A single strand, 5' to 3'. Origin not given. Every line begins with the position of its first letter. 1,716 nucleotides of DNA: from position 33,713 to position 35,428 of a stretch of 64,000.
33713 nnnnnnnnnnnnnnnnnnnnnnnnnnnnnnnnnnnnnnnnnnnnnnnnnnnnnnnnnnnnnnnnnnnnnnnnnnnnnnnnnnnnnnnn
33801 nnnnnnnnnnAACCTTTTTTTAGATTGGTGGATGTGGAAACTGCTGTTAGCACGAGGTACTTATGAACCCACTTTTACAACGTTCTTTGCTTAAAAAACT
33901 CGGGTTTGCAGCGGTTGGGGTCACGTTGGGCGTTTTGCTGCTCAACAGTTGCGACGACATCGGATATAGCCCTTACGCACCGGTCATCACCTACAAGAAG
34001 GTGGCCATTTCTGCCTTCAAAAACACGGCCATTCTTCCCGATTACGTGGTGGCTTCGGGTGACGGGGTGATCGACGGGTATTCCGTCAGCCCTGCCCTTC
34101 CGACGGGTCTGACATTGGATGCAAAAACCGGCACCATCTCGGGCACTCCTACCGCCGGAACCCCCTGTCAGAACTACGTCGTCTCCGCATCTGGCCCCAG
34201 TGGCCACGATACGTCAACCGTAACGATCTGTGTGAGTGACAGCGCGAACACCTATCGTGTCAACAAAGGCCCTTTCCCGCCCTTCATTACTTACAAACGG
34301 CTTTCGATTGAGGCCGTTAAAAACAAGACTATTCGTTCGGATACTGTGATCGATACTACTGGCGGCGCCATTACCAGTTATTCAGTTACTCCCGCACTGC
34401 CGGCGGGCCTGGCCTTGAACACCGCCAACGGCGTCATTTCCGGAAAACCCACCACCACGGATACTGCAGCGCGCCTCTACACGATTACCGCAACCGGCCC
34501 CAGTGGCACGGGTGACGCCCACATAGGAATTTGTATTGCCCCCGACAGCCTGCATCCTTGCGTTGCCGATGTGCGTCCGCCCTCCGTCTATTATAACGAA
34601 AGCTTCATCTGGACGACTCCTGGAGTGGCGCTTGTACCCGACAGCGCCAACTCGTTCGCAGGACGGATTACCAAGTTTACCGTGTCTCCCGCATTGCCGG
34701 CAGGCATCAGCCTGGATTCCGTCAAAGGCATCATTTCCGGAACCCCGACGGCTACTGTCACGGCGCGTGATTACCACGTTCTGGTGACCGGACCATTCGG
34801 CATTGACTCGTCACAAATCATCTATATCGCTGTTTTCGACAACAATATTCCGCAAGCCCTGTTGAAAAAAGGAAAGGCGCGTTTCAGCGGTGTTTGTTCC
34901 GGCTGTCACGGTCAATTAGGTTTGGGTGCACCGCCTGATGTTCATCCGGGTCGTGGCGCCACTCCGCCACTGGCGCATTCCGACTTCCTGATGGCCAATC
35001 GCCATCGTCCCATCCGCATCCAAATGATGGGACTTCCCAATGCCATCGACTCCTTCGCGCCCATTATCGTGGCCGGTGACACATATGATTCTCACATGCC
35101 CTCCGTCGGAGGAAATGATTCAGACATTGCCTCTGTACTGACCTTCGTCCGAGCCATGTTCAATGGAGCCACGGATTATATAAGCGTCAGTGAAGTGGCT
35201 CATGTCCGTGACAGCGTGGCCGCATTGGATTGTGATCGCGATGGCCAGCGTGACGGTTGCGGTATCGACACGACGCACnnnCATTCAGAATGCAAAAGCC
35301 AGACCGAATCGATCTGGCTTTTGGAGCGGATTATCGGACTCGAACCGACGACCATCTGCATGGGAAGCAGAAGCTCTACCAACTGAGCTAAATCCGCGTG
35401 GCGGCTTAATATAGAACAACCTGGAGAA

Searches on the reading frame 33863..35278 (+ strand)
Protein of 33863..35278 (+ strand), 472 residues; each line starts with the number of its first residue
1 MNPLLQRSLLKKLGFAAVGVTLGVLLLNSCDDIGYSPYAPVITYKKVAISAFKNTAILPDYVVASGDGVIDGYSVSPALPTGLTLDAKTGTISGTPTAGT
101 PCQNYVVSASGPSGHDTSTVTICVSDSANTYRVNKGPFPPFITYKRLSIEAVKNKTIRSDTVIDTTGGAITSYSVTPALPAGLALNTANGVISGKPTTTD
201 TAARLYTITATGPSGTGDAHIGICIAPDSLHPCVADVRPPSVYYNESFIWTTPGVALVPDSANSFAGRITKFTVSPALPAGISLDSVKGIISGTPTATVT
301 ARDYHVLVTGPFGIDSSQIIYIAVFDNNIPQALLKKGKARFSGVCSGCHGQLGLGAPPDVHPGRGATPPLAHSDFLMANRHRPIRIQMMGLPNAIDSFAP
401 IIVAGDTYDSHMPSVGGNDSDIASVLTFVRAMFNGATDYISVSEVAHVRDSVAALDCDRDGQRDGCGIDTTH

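Call 58: search_protein_families(library=pfam, proteins=[window:33863-35278:+], max_evalue=0.001)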
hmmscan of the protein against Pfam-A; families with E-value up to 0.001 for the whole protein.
window:33863-35278:+ (472 aa): 2 families
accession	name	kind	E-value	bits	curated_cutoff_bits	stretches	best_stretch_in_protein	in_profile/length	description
PF05345.18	He_PIG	-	1.7e-28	99.3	24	3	46-124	8-95/96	Putative Ig domain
PF18957.6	RibLong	-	0.00017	22.8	27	0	270-309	36-75/93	Long Rib domain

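Call 78: search_protein_families(library=ncbifam, proteins=[window:33863-35278:+], max_evalue=1)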
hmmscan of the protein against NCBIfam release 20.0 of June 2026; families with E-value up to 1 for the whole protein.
window:33863-35278:+ (472 aa): 2 families
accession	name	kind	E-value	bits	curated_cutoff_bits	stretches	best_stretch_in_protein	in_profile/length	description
TIGR03872.1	cytochrome_MoxG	equivalog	0.0073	16.4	147.8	1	331-353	41-63/133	cytochrome c(L), periplasmic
TIGR00782.1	ccoP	equivalog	0.2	10.9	179.95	1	331-355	200-224/285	cytochrome-c oxidase, cbb3-type subunit III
